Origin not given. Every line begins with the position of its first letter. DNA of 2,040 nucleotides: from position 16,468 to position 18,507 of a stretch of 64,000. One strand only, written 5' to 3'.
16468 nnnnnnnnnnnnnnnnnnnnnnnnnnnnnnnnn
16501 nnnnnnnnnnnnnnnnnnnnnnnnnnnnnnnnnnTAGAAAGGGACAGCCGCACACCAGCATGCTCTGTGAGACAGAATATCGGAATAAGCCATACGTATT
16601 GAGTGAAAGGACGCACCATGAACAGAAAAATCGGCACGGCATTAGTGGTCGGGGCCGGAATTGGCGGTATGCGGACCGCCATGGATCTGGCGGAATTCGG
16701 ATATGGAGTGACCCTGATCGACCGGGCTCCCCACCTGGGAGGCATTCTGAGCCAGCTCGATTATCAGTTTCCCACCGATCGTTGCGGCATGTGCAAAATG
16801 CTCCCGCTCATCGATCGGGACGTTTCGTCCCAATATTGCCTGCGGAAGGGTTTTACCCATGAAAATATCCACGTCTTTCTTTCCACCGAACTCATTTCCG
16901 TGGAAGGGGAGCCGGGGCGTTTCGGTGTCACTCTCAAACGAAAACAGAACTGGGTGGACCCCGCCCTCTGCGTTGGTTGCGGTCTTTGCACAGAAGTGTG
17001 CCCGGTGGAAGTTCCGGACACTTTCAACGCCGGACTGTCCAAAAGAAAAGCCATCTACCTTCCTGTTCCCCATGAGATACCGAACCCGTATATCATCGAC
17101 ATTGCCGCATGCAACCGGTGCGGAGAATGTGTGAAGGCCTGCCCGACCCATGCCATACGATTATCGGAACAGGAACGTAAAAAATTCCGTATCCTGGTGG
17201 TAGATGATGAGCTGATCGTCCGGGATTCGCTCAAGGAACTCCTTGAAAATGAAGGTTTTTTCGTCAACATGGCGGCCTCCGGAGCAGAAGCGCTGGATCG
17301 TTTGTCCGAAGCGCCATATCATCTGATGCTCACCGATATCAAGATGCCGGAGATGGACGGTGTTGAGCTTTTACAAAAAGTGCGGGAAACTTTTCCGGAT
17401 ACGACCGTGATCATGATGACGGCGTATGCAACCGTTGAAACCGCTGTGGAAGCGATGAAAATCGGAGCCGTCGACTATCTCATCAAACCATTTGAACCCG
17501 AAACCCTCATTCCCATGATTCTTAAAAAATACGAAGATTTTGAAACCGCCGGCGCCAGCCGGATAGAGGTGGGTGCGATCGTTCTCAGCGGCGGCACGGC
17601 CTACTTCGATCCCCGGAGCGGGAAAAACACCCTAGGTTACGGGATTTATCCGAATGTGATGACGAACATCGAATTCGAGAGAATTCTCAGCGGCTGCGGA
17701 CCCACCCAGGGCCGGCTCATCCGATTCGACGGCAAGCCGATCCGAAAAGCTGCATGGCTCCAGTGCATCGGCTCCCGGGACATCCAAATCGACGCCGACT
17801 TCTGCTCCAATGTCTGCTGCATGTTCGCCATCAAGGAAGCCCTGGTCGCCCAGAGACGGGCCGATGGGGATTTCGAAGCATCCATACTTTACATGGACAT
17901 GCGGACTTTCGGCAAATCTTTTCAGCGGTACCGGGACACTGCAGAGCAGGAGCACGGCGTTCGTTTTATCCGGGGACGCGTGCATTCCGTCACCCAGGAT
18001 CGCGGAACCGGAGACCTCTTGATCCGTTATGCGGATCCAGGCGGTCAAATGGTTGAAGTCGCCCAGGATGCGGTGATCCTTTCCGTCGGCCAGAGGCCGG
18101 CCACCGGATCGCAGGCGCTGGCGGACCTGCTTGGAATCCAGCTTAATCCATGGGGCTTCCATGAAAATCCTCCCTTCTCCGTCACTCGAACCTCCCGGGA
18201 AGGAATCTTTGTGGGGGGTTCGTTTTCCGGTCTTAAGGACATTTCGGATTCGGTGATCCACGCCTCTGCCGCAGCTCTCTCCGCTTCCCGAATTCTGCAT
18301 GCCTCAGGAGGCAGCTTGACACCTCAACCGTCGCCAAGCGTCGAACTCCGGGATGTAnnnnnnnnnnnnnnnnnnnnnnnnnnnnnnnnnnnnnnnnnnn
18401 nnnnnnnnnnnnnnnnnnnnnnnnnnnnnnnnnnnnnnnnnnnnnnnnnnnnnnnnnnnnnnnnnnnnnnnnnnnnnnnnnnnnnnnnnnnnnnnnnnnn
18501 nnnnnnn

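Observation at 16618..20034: CheY-type receiver domain embedded inside a tandem HdrA-like flavoprotein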

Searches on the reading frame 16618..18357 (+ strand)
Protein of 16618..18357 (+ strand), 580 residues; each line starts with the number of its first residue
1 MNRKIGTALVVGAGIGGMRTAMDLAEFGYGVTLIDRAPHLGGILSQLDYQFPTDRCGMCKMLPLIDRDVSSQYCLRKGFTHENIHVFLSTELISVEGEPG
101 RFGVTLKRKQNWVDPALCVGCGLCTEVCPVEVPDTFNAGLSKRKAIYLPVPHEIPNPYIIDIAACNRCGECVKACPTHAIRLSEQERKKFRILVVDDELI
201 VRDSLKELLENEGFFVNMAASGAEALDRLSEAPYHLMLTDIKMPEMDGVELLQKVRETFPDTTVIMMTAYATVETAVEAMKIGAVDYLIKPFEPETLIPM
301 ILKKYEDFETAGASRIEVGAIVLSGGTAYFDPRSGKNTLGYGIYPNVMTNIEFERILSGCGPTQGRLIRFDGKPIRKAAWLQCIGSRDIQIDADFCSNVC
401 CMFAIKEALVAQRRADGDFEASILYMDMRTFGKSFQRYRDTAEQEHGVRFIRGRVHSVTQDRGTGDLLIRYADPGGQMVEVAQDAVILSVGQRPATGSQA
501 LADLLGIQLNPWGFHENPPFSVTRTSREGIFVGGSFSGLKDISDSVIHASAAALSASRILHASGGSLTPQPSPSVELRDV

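Call 32: search_protein_representatives(protein=window:16618-18357:+)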
Query: 580 residues. Proteins with E-value up to 0.001 (for the whole library): 936605; up to 1e-10: 153917; up to 1e-30: 1775. The best 150 are listed.
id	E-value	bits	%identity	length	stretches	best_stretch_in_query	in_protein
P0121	6.2e-255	863.2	51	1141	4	1-570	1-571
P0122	4.5e-248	840.6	61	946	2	1-574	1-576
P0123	2.8e-236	801.6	62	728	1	1-580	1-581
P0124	1.0e-226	770.0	48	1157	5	1-568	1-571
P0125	3.6e-213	725.3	56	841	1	1-569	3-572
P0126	5.1e-213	724.8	46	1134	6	7-573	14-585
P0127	3.9e-205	698.8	44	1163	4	3-569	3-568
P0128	5.5e-201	685.1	46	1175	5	9-556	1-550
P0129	8.6e-200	681.2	56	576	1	4-556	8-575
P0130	1.3e-190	650.9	61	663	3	315-579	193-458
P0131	2.5e-190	649.9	45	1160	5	1-566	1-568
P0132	2.2e-183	627.0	43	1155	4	7-579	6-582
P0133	2.9e-183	626.6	47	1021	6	316-562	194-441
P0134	1.3e-176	604.7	53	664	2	8-477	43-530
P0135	1.4e-174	597.9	46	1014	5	314-574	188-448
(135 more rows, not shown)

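Call 76: find_homologous_proteins(query=P0133, max_evalue=1e-100)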
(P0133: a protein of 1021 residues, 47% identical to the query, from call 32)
Query P0133 (1021 aa): 7690 proteins with E <= 1e-100 among 8000 candidates; the best 120 are listed.
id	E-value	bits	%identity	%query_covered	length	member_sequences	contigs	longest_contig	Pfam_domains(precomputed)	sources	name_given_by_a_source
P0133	0.0e+0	2327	100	100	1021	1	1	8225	PF14697.12,PF13450.13,PF07992.21,PF12837.13,PF00070.34,PF03486.21,PF13484.12,PF12838.13,PF01134.29,PF12831.14,PF01266.31,PF12797.13,PF00890.31,PF00037.33,PF13738.13,PF01262.28,PF25160.2,PF13237.12,PF13187.12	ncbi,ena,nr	ncbi:FAD-dependent oxidoreductase [bacterium]|nr:FAD-dependent oxidoreductase [bacterium]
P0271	0.0e+0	1334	55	100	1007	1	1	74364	PF14697.12,PF13450.13,PF07992.21,PF12837.13,PF00070.34,PF03486.21,PF12798.13,PF13484.12,PF12838.13,PF13454.13,PF01134.29,PF12831.14,PF01266.31,PF12797.13,PF00890.31,PF00037.33,PF13738.13,PF25160.2,PF13237.12,PF13183.12,PF13187.12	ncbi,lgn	-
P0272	0.0e+0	1329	55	99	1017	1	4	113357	PF14697.12,PF13450.13,PF07992.21,PF12837.13,PF00070.34,PF03486.21,PF13484.12,PF12838.13,PF13454.13,PF01134.29,PF12831.14,PF01266.31,PF12797.13,PF00890.31,PF00037.33,PF13738.13,PF13237.12,PF13187.12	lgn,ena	-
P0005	0.0e+0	1318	53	81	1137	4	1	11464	PF14697.12,PF17179.10,PF13450.13,PF07992.21,PF12837.13,PF00070.34,PF03486.21,PF12798.13,PF13484.12,PF12838.13,PF13534.12,PF12800.13,PF00072.31,PF01134.29,PF12831.14,PF01266.31,PF12797.13,PF00890.31,PF00037.33,PF13738.13,PF25160.2,PF13237.12,PF13187.12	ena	-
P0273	0.0e+0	1306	56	99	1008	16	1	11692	PF14697.12,PF17179.10,PF13450.13,PF07992.21,PF12837.13,PF00070.34,PF03486.21,PF13484.12,PF12838.13,PF13534.12,PF13454.13,PF01134.29,PF12831.14,PF01266.31,PF12797.13,PF00890.31,PF00037.33,PF13738.13,PF25160.2,PF13237.12,PF13183.12,PF13187.12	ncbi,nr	ncbi:MAG: CoB--CoM heterodisulfide reductase iron-sulfur subunit A family protein [Deltaproteobacter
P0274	0.0e+0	1300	55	99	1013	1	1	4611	PF14697.12,PF17179.10,PF13450.13,PF07992.21,PF12837.13,PF00070.34,PF03486.21,PF13484.12,PF12838.13,PF13534.12,PF01134.29,PF12831.14,PF01266.31,PF12797.13,PF00890.31,PF00037.33,PF25160.2,PF13237.12,PF13183.12,PF13187.12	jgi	jgi:heterodisulfide reductase subunit A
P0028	0.0e+0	1300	54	81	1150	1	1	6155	PF14697.12,PF17179.10,PF13450.13,PF07992.21,PF12837.13,PF00070.34,PF03486.21,PF13484.12,PF12838.13,PF13534.12,PF00072.31,PF01134.29,PF12831.14,PF01266.31,PF01593.31,PF12797.13,PF00890.31,PF00037.33,PF13738.13,PF25160.2,PF13237.12,PF13187.12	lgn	-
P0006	0.0e+0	1299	53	81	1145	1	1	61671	PF14697.12,PF13450.13,PF07992.21,PF12837.13,PF00070.34,PF03486.21,PF13484.12,PF12838.13,PF12800.13,PF00072.31,PF01134.29,PF12831.14,PF01266.31,PF12797.13,PF00890.31,PF00037.33,PF13738.13,PF25160.2,PF13237.12,PF13187.12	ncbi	-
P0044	0.0e+0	1297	52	81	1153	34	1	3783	PF14697.12,PF13450.13,PF07992.21,PF12837.13,PF00070.34,PF03486.21,PF12798.13,PF13484.12,PF12838.13,PF13534.12,PF00072.31,PF01134.29,PF12831.14,PF01266.31,PF12797.13,PF00890.31,PF00037.33,PF25160.2,PF13237.12,PF13183.12,PF13187.12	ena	-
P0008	0.0e+0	1294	53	82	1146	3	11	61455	PF14697.12,PF17179.10,PF13450.13,PF07992.21,PF12837.13,PF00070.34,PF03486.21,PF13484.12,PF12838.13,PF12800.13,PF00072.31,PF01134.29,PF12831.14,PF01266.31,PF12797.13,PF00890.31,PF00037.33,PF25160.2,PF13237.12,PF13187.12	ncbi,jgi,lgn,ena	-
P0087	0.0e+0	1294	53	81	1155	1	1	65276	PF14697.12,PF13450.13,PF07992.21,PF12837.13,PF00070.34,PF03486.21,PF12798.13,PF13484.12,PF12838.13,PF00072.31,PF01134.29,PF12831.14,PF01266.31,PF12797.13,PF00890.31,PF00037.33,PF13738.13,PF01262.28,PF25160.2,PF13237.12,PF13183.12,PF13187.12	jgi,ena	-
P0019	0.0e+0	1292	53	81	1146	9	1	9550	PF14697.12,PF17179.10,PF13450.13,PF07992.21,PF12837.13,PF00070.34,PF03486.21,PF12798.13,PF13484.12,PF12838.13,PF13534.12,PF00072.31,PF01134.29,PF12831.14,PF01266.31,PF12797.13,PF00890.31,PF00037.33,PF13738.13,PF25160.2,PF13237.12,PF13183.12,PF13187.12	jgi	-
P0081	0.0e+0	1292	53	81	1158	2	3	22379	PF14697.12,PF17179.10,PF13450.13,PF07992.21,PF12837.13,PF00070.34,PF03486.21,PF13484.12,PF12838.13,PF13534.12,PF00072.31,PF01134.29,PF12831.14,PF01266.31,PF12797.13,PF00890.31,PF00037.33,PF13738.13,PF25160.2,PF13237.12,PF13183.12,PF13187.12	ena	-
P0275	0.0e+0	1286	54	81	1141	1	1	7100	PF14697.12,PF13450.13,PF07992.21,PF12837.13,PF00070.34,PF03486.21,PF12798.13,PF13484.12,PF13534.12,PF12800.13,PF00072.31,PF01266.31,PF00890.31,PF13738.13,PF25160.2,PF13237.12,PF17179.10,PF12838.13,PF01134.29,PF12831.14,PF12797.13,PF00037.33,PF13183.12,PF13187.12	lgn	-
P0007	0.0e+0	1286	53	81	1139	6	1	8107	PF14697.12,PF13450.13,PF07992.21,PF12837.13,PF00070.34,PF03486.21,PF13484.12,PF13534.12,PF12800.13,PF00072.31,PF01266.31,PF00890.31,PF13738.13,PF25160.2,PF13237.12,PF17179.10,PF12838.13,PF01134.29,PF01494.26,PF12831.14,PF12797.13,PF00037.33,PF01262.28,PF13187.12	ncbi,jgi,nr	ncbi:MAG: response regulator [Deltaproteobacteria bacterium]|nr:response regulator [Deltaproteobacte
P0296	0.0e+0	1255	54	99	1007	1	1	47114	PF14697.12,PF13450.13,PF07992.21,PF12837.13,PF00070.34,PF03486.21,PF13484.12,PF12838.13,PF13454.13,PF01134.29,PF12831.14,PF01266.31,PF12797.13,PF00890.31,PF00037.33,PF13738.13,PF25160.2,PF13237.12,PF13183.12,PF13187.12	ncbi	-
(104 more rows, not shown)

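Call 77: find_encoding_contigs(protein=P0271, flank=10000, max_places=1)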
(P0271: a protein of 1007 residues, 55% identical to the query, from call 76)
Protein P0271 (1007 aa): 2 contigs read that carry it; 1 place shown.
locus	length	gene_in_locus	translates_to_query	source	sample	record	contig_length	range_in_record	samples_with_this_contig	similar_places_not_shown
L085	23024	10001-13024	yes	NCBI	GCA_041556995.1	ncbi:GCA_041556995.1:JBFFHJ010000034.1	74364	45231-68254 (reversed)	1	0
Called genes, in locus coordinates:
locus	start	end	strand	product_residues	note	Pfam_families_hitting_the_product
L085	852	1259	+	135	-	PF13183:Fer4_8, PF13187:Fer4_9, PF13534:Fer4_17 (weak)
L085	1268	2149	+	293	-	PF02754:CCG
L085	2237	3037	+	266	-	PF13183:Fer4_8 (faint), PF13534:Fer4_17 (faint), PF13237:Fer4_10 (weak), PF14691:Fer4_20 (weak), PF12838:Fer4_7 (weak), PF13187:Fer4_9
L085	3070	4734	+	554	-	PF00890:FAD_binding_2, PF03486:HI0933_like (weak), PF07992:Pyr_redox_2 (faint)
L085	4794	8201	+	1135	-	PF00890:FAD_binding_2 (weak), PF01266:DAO (weak), PF12831:FAD_oxidored, PF13450:NAD_binding_8 (weak), PF14691:Fer4_20, PF01266:DAO (weak), PF07992:Pyr_redox_2, PF13450:NAD_binding_8, +12 more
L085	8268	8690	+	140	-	PF02662:FlpD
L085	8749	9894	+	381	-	PF04432:FrhB_FdhB_C, PF13534:Fer4_17 (faint), PF13183:Fer4_8 (weak), PF17179:Fer4_22 (faint)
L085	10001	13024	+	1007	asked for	PF12838:Fer4_7, PF13187:Fer4_9, PF00037:Fer4 (weak), PF13237:Fer4_10 (weak), PF12837:Fer4_6 (weak), PF00890:FAD_binding_2, PF07992:Pyr_redox_2, PF13450:NAD_binding_8, +15 more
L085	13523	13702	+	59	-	PF00890:FAD_binding_2, PF01266:DAO (weak), PF07992:Pyr_redox_2 (weak), PF12831:FAD_oxidored, PF13450:NAD_binding_8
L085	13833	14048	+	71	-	-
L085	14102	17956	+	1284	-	PF14691:Fer4_20 (weak), PF01266:DAO (weak), PF01946:Thi4 (weak), PF07992:Pyr_redox_2, PF13450:NAD_binding_8, PF13738:Pyr_redox_3 (weak), PF07992:Pyr_redox_2, PF13450:NAD_binding_8, +13 more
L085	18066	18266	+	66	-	PF02662:FlpD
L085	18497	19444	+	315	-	PF13187:Fer4_9 (faint), PF12797:Fer4_2 (faint), PF00037:Fer4 (faint), PF13183:Fer4_8 (weak)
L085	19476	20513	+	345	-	PF13183:Fer4_8 (faint), PF00037:Fer4 (faint), PF12797:Fer4_2 (faint), PF17179:Fer4_22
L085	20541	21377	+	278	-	PF00970:FAD_binding_6, PF00175:NAD_binding_1, PF10418:DHODB_Fe-S_bind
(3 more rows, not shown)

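Call 78: find_encoding_contigs(protein=P0272, flank=10000, max_places=1)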
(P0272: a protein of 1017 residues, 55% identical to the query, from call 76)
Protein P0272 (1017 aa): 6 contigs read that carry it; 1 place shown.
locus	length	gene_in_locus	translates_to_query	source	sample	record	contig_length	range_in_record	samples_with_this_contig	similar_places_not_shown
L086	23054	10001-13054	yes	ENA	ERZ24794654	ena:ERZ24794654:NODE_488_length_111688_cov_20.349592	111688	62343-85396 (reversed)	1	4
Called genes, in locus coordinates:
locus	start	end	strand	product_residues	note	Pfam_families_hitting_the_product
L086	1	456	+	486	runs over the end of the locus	PF01883:FeS_assembly_P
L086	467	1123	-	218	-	-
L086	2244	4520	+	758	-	PF13183:Fer4_8, PF13187:Fer4_9 (weak), PF13534:Fer4_17 (weak), PF12838:Fer4_7 (weak), PF13183:Fer4_8, PF13187:Fer4_9, PF13534:Fer4_17, PF02754:CCG, +1 more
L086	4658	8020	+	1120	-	PF00890:FAD_binding_2 (weak), PF12831:FAD_oxidored (weak), PF14691:Fer4_20, PF01946:Thi4, PF07992:Pyr_redox_2, PF01266:DAO (weak), PF13450:NAD_binding_8, PF13738:Pyr_redox_3, +10 more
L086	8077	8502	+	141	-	PF02662:FlpD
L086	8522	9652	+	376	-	PF13237:Fer4_10 (faint), PF12838:Fer4_7 (faint), PF13183:Fer4_8 (weak)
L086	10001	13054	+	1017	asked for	PF12838:Fer4_7, PF13187:Fer4_9, PF00037:Fer4, PF13237:Fer4_10 (weak), PF00890:FAD_binding_2 (weak), PF01266:DAO (weak), PF12831:FAD_oxidored, PF13450:NAD_binding_8, +12 more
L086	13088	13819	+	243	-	PF13183:Fer4_8, PF13237:Fer4_10 (weak), PF14697:Fer4_21 (faint), PF12838:Fer4_7 (weak), PF13187:Fer4_9 (weak), PF13534:Fer4_17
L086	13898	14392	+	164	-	PF02754:CCG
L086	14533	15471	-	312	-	PF00582:Usp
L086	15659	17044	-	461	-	PF13183:Fer4_8, PF13534:Fer4_17, PF02754:CCG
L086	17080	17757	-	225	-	-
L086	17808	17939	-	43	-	PF28260:DVU_0533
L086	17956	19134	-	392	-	PF03916:NrfD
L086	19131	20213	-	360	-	PF00037:Fer4 (faint), PF12797:Fer4_2 (faint), PF12837:Fer4_6 (faint), PF12838:Fer4_7 (faint), PF13247:Fer4_11, PF13237:Fer4_10 (weak), PF13187:Fer4_9 (weak)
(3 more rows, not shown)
